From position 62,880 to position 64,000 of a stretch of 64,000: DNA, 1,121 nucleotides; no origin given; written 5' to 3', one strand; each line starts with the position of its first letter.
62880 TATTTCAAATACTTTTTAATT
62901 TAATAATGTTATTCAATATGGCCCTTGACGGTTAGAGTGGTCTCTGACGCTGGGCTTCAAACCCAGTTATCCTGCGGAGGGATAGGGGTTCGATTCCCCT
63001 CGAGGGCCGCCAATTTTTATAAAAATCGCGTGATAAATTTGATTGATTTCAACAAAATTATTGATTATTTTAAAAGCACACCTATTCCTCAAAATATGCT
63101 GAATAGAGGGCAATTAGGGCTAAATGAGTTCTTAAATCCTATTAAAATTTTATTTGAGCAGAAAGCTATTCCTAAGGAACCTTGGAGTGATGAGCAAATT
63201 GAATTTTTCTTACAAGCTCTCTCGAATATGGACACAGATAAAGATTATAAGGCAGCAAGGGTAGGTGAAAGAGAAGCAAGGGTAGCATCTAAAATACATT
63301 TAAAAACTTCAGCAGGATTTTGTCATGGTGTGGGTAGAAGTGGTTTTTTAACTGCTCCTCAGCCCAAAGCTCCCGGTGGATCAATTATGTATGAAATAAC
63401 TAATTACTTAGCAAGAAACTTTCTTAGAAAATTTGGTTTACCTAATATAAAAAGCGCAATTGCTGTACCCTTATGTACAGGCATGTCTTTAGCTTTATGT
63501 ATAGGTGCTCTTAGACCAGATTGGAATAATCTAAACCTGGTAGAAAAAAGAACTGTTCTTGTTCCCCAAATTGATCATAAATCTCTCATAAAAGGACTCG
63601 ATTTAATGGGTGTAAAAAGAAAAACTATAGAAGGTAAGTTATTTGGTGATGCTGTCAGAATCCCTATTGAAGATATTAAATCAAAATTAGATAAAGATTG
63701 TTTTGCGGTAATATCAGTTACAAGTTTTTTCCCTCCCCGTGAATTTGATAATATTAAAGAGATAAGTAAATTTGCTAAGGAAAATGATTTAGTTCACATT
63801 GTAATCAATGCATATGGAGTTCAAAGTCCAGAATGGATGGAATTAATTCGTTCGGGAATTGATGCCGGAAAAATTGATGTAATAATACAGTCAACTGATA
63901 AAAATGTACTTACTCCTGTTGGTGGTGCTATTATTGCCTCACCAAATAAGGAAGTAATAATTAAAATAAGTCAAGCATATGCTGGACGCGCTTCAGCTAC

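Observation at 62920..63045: tRNA-Sec abuts the SepSecS start codon (18-27 nt gap): a tRNA and its modifying enzyme probably on one transcript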

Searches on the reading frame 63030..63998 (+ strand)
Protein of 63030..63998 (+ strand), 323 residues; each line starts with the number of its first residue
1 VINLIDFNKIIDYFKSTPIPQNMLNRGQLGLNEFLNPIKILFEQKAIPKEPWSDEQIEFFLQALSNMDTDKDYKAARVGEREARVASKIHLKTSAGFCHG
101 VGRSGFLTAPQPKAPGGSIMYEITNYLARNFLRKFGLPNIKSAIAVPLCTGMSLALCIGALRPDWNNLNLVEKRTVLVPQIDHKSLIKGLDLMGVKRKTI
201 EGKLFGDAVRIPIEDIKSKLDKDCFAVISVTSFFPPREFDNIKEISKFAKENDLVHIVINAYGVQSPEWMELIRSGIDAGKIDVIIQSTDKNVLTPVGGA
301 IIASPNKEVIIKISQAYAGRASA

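Call 7: search_protein_families(library=pfam, proteins=[window:63039-63998:+])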
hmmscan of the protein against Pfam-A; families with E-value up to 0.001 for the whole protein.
window:63039-63998:+ (320 aa): 1 family
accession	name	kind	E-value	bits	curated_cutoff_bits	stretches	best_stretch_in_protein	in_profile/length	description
PF05889.19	SepSecS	-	8.4e-82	275.4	21.1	1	64-320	1-255/389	O-phosphoseryl-tRNA(Sec) selenium transferase, SepSecS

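Call 8: search_protein_families(library=ncbifam, proteins=[window:63039-63998:+])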
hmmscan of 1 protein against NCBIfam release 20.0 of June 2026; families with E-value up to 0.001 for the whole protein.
window:63039-63998:+ (320 aa): 2 families
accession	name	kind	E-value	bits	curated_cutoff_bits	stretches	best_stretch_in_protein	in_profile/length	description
TIGR03531.1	selenium_SpcS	equivalog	7.6e-104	347.8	224.85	1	16-320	2-305/444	O-phosphoseryl-tRNA(Sec) selenium transferase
TIGR03812.1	tyr_de_CO2_Arch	equivalog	2.1e-07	30.1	299.4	1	169-260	106-194/375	tyrosine decarboxylase MfnA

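Call 10: find_related_loci(query=window:63039-63998:+, collection=genome_contigs, flank=4000)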
Query window:63039-63998:+ (320 aa) in genome_contigs; peptide patterns used: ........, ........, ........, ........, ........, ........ (x = any residue, [..] = any of these).
175 stretches matched a pattern; 19 encode a relative of the query (tblastn E <= 1e-3); 19 distinct loci.
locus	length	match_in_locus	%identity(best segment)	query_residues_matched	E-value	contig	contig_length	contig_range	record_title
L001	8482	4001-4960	94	1-320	0e+0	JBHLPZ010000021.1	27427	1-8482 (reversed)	MAG: Candidatus Odinarchaeota archaeon isolate H3B.4 H3B.4@3219, whole genome shotgun sequence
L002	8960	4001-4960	89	1-320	0e+0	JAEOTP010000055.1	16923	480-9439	MAG: Promethearchaeota archaeon isolate YT2_053 k127_22779498, whole genome shotgun sequence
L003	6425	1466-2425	88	1-320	0e+0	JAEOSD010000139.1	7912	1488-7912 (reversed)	MAG: Promethearchaeota archaeon isolate Yap2000.bin6.138 contig-145_15776, whole genome shotgun sequence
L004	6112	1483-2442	79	1-320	0e+0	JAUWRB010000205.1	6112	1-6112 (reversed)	MAG: Promethearchaeota archaeon isolate CSMAG_2517 CSMAG_2517_k141_1122997_length_6112_cov_9.0000, whole genome shotgun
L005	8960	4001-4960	78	1-320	4e-177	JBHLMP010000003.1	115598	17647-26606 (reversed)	MAG: Promethearchaeota archaeon isolate DZ2M.348 DZ2M.348@311, whole genome shotgun sequence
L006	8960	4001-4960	78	1-320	7e-177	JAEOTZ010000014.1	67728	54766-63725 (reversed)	MAG: Promethearchaeota archaeon isolate YT5_1216 k127_7686772, whole genome shotgun sequence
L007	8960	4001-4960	77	1-320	9e-176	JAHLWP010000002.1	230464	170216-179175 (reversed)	MAG: Promethearchaeota archaeon isolate 9R3_44 NODE_2_length_230464_cov_241.968031, whole genome shotgun sequence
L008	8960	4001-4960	78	1-320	8e-175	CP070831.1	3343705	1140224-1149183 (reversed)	MAG: Promethearchaeota archaeon isolate bin108 chromosome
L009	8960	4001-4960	76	1-320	1e-171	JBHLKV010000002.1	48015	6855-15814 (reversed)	MAG: Candidatus Hodarchaeota archaeon isolate DZ1M.223 DZ1M.223@2046, whole genome shotgun sequence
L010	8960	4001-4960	89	1-320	0e+0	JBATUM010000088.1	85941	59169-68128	MAG: Promethearchaeia archaeon isolate MFD12951_ilm_asm_bin5 k127_86421, whole genome shotgun sequence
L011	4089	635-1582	76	1-320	8e-177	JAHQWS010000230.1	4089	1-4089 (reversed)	MAG: Promethearchaeia archaeon isolate ABR15 NODE_3323_length_4089_cov_3, whole genome shotgun sequence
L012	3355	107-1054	76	1-320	7e-179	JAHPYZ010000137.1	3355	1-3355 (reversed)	MAG: Promethearchaeota archaeon isolate LW30_13 NODE_9365_length_3355_cov_6.499091, whole genome shotgun sequence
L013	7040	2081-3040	72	1-320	1e-164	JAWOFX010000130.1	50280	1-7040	MAG: Promethearchaeia archaeon isolate BLK6-3.bin.141 k191_1675750, whole genome shotgun sequence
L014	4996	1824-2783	70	1-320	1e-160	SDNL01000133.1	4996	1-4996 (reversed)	MAG: Promethearchaeota archaeon isolate TEKIR_8 Tekir-sed17-62934, whole genome shotgun sequence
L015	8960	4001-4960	68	1-320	9e-154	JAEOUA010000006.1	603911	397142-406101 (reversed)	MAG: Promethearchaeota archaeon isolate YT6_002 k127_42482427, whole genome shotgun sequence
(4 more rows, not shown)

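Call 11: find_homologous_proteins(query=window:63039-63998:+)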
Query window:63039-63998:+ (320 aa): 976 proteins with E <= 0.001 among 2200 candidates; the best 120 are listed.
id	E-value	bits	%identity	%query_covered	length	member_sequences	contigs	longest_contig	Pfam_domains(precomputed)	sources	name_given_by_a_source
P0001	7.7e-203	691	94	100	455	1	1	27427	PF05889.20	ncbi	ncbi:MAG: O-phosphoseryl-tRNA(Sec) selenium transferase [Candidatus Odinarchaeota archaeon]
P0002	4.9e-193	658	90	100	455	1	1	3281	PF05889.20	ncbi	-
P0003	5.2e-187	639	88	100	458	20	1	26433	PF05889.20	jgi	-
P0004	9.0e-178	608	83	100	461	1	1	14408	PF05889.20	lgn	-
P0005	4.0e-176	603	82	100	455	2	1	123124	PF05889.20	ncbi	ncbi:MAG: O-phosphoseryl-tRNA(Sec) selenium transferase [Promethearchaeota archaeon]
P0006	1.8e-175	601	81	100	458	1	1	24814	PF05889.20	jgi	-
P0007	4.3e-175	599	81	100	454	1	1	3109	PF05889.20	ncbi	ncbi:MAG: O-phosphoseryl-tRNA(Sec) selenium transferase [Candidatus Thorarchaeota archaeon]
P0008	5.9e-174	596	80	100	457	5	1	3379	PF00155.28,PF05889.20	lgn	-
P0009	9.7e-174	595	81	100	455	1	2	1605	PF05889.20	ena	-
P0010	1.1e-173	595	79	100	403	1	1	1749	PF05889.20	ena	-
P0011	1.4e-173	595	81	100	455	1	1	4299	PF00155.28,PF05889.20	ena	-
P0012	1.6e-173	594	79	100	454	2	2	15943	PF00155.28,PF05889.20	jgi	-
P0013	2.5e-173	594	80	100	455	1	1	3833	PF05889.20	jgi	-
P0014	4.9e-173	593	80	100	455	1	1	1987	PF05889.20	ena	-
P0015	4.9e-173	593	81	100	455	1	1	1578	PF05889.20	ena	-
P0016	4.9e-173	593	81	100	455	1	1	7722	PF00155.28,PF05889.20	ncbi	-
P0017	5.6e-173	593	79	100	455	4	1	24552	PF05889.20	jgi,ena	-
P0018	6.7e-173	592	81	100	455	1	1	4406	PF00155.28,PF05889.20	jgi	-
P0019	9.3e-173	592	81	100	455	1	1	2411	PF00155.28,PF05889.20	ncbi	-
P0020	1.7e-172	591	80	100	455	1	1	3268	PF00155.28,PF05889.20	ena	-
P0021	2.1e-172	591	80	100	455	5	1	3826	PF05889.20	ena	-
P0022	2.8e-172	590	81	100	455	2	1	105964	PF05889.20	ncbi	ncbi:MAG: O-phosphoseryl-tRNA(Sec) selenium transferase [Promethearchaeota archaeon]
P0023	3.2e-172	590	80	100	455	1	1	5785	PF00155.28,PF05889.20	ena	-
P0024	3.3e-172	590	80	100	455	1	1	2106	PF05889.20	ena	-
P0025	3.4e-172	590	80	100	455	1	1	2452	PF00155.28,PF05889.20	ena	-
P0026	3.4e-172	590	80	100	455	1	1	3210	PF00155.28,PF05889.20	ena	-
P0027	3.4e-172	590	80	100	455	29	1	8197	PF05889.20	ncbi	-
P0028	4.6e-172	590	79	100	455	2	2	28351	PF00155.28,PF05889.20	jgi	-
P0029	4.8e-172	589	79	100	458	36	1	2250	PF05889.20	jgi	jgi:O-phospho-L-seryl-tRNASec:L-selenocysteinyl-tRNA synthase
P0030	6.5e-172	589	80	100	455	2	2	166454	PF05889.20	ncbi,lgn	-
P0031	6.5e-172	589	80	100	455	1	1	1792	PF05889.20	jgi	-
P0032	8.7e-172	589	79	100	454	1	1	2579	PF05889.20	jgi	jgi:O-phospho-L-seryl-tRNASec:L-selenocysteinyl-tRNA synthase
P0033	1.5e-171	588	79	100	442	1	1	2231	PF05889.20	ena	-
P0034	1.6e-171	588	80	100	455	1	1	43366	PF05889.20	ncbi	-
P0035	1.6e-171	588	79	100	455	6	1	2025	PF05889.20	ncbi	-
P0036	1.7e-171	588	80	100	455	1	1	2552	PF05889.20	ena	-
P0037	1.7e-171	588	80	100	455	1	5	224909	PF05889.20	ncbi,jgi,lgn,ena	-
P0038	4.3e-171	586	79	100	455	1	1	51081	PF05889.20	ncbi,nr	ncbi:MAG: O-phosphoseryl-tRNA(Sec) selenium transferase [Promethearchaeota archaeon Loki_b31]|nr:MAG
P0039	5.4e-171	586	80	100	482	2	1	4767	PF00155.28,PF05889.20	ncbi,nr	ncbi:MAG: O-phosphoseryl-tRNA(Sec) selenium transferase [Candidatus Lokiarchaeota archaeon]|nr:O-pho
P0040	5.8e-171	586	79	100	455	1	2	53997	PF05889.20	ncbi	-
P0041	8.0e-171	585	77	100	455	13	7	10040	PF00155.28,PF05889.20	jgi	-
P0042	8.3e-171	585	79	100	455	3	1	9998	PF00155.28,PF05889.20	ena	-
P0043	1.1e-170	585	79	100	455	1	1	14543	PF00155.28,PF05889.20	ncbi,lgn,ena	-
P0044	1.5e-170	585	79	100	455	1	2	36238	PF05889.20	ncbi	-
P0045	1.9e-170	584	78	100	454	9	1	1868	PF05889.20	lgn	-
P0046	3.1e-170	584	79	100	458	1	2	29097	PF05889.20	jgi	jgi:O-phospho-L-seryl-tRNASec:L-selenocysteinyl-tRNA synthase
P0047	3.1e-170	584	78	100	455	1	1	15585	PF00155.28,PF05889.20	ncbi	-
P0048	3.3e-170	583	79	100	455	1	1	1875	PF05889.20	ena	-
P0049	5.0e-170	583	79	100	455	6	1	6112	PF05889.20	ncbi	-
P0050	7.0e-170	582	81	100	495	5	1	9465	PF05889.20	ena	-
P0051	7.1e-170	582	78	100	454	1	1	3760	PF05889.20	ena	-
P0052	7.6e-170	582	81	99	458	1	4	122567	PF05889.20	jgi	jgi:O-phospho-L-seryl-tRNASec:L-selenocysteinyl-tRNA synthase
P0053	9.0e-170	582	79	100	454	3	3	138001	PF05889.20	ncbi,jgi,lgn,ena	-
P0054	9.4e-170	582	80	100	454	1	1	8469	PF05889.20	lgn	-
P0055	9.7e-170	582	80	100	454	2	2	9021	PF05889.20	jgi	jgi:O-phospho-L-seryl-tRNASec:L-selenocysteinyl-tRNA synthase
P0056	1.3e-169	582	79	100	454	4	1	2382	PF05889.20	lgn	-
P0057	2.0e-169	581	79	100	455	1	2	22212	PF05889.20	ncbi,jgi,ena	ncbi:hypothetical protein ES705_10154 [subsurface metagenome]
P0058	2.3e-169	581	79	100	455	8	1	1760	PF00155.28,PF05889.20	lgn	-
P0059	2.6e-169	581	79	100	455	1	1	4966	PF00155.28,PF05889.20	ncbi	-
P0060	4.2e-169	580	79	100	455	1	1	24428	PF05889.20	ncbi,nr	ncbi:MAG: O-phosphoseryl-tRNA(Sec) selenium transferase [Candidatus Lokiarchaeota archaeon]|nr:O-pho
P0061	4.8e-169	580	77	100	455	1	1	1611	PF05889.20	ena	-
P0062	4.8e-169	580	78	100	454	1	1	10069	PF05889.20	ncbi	ncbi:MAG: O-phosphoseryl-tRNA(Sec) selenium transferase [Promethearchaeota archaeon]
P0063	7.7e-169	579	78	100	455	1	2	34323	PF00155.28,PF05889.20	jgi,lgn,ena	-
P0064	7.7e-169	579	78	100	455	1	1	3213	PF00155.28,PF05889.20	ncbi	-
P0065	8.6e-169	579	76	100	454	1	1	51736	PF05889.20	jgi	jgi:O-phospho-L-seryl-tRNASec:L-selenocysteinyl-tRNA synthase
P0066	8.9e-169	579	79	100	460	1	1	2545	PF05889.20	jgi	jgi:O-phospho-L-seryl-tRNASec:L-selenocysteinyl-tRNA synthase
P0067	1.0e-168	579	78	100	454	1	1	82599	PF00155.28,PF05889.20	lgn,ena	-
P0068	1.1e-168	578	77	100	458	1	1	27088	PF05889.20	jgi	jgi:O-phospho-L-seryl-tRNASec:L-selenocysteinyl-tRNA synthase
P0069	1.4e-168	578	77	100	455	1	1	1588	PF05889.20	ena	-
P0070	1.4e-168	578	79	100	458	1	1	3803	PF00155.28,PF05889.20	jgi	-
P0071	1.8e-168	578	79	100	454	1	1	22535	PF00155.28,PF05889.20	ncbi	-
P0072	1.8e-168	578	77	100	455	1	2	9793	PF05889.20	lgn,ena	-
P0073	2.1e-168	578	79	100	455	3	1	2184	PF05889.20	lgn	-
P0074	2.3e-168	577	78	100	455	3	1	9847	PF05889.20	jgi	-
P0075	2.3e-168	577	78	100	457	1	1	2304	PF05889.20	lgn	-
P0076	2.4e-168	577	77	100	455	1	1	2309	PF05889.20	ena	-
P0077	2.4e-168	577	76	100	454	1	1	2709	PF00155.28,PF05889.20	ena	-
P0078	2.8e-168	577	78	100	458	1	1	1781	PF05889.20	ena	-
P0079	2.8e-168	577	78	100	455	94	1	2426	PF05889.20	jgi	-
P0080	3.2e-168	577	77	100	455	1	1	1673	PF05889.20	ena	-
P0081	3.5e-168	577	77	100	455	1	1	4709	PF05889.20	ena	-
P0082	4.9e-168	576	77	100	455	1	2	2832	PF05889.20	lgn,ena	-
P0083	5.0e-168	576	79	100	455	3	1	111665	PF05889.20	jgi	-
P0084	5.9e-168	576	80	100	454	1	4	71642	PF05889.20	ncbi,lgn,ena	-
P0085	6.6e-168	576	77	100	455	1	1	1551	PF05889.20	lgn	-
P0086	6.7e-168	576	79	100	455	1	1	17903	PF05889.20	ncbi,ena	-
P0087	6.8e-168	576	79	100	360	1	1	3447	PF05889.20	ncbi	ncbi:MAG: O-phosphoseryl-tRNA(Sec) selenium transferase, partial [Candidatus Hermodarchaeota archaeo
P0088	7.1e-168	576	79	100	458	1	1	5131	PF05889.20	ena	-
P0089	8.5e-168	576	77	100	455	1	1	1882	PF05889.20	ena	-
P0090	1.3e-167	575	78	100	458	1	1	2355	PF05889.20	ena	-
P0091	1.3e-167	575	78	100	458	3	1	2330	PF05889.20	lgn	-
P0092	1.4e-167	575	78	100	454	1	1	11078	PF05889.20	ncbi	-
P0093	1.5e-167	575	80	100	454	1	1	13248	PF05889.20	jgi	-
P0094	1.7e-167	575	79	100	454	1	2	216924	PF00155.28,PF05889.20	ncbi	ncbi:MAG: O-phosphoseryl-tRNA(Sec) selenium transferase [Promethearchaeota archaeon]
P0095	1.8e-167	574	78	100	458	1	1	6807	PF05889.20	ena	-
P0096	1.9e-167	574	77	100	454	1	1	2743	PF05889.20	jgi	jgi:O-phospho-L-seryl-tRNASec:L-selenocysteinyl-tRNA synthase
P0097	5.8e-167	573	77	100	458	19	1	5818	PF05889.20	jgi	-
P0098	6.0e-167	573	77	100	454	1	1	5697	PF05889.20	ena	-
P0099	6.1e-167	573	79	100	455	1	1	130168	PF05889.20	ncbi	ncbi:MAG: O-phosphoseryl-tRNA(Sec) selenium transferase [Promethearchaeota archaeon]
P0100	8.3e-167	572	77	100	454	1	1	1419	PF05889.20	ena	-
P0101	1.3e-166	572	75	100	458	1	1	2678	PF05889.20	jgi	jgi:O-phospho-L-seryl-tRNASec:L-selenocysteinyl-tRNA synthase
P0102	1.3e-166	572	75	100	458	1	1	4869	PF05889.20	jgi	jgi:O-phospho-L-seryl-tRNASec:L-selenocysteinyl-tRNA synthase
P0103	2.1e-166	571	77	100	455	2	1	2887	PF05889.20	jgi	jgi:O-phospho-L-seryl-tRNASec:L-selenocysteinyl-tRNA synthase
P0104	2.1e-166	571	77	100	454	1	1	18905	PF05889.20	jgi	jgi:O-phospho-L-seryl-tRNASec:L-selenocysteinyl-tRNA synthase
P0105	3.9e-166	570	77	100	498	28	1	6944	PF05889.20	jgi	-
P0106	5.9e-166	569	75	100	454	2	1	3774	PF00155.28,PF05889.20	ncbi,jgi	ncbi:MAG: O-phosphoseryl-tRNA(Sec) selenium transferase [Promethearchaeota archaeon]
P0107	5.9e-166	569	79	100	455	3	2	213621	PF05889.20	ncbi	ncbi:MAG: O-phosphoseryl-tRNA(Sec) selenium transferase [Promethearchaeota archaeon]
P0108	1.2e-165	569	77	100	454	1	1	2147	PF05889.20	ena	-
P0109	1.4e-165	568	78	100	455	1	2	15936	PF05889.20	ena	-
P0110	2.1e-165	568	77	100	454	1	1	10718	PF05889.20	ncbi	ncbi:MAG: O-phosphoseryl-tRNA(Sec) selenium transferase [Promethearchaeota archaeon]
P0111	2.5e-165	567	76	100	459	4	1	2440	PF05889.20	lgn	-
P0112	2.6e-165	567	77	100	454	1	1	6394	PF05889.20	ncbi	ncbi:MAG: O-phosphoseryl-tRNA(Sec) selenium transferase [Promethearchaeota archaeon]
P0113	2.8e-165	567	78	100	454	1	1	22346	PF00155.28,PF05889.20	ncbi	ncbi:MAG: O-phosphoseryl-tRNA(Sec) selenium transferase [Candidatus Hodarchaeota archaeon]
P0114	2.8e-165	567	78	100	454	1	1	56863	PF00155.28,PF05889.20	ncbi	ncbi:MAG: O-phosphoseryl-tRNA(Sec) selenium transferase [Candidatus Heimdallarchaeota archaeon]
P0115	3.4e-165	567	75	100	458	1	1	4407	PF05889.20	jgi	jgi:O-phospho-L-seryl-tRNASec:L-selenocysteinyl-tRNA synthase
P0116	3.4e-165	567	75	100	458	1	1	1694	PF05889.20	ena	-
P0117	8.0e-165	566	75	100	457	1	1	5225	PF05889.20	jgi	jgi:O-phospho-L-seryl-tRNASec:L-selenocysteinyl-tRNA synthase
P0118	8.6e-165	566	76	100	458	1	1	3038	PF05889.20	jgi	jgi:O-phospho-L-seryl-tRNASec:L-selenocysteinyl-tRNA synthase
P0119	1.4e-164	565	78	100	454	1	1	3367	PF00155.28,PF05889.20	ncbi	-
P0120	1.9e-164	565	78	100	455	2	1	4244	PF00155.28,PF05889.20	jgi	-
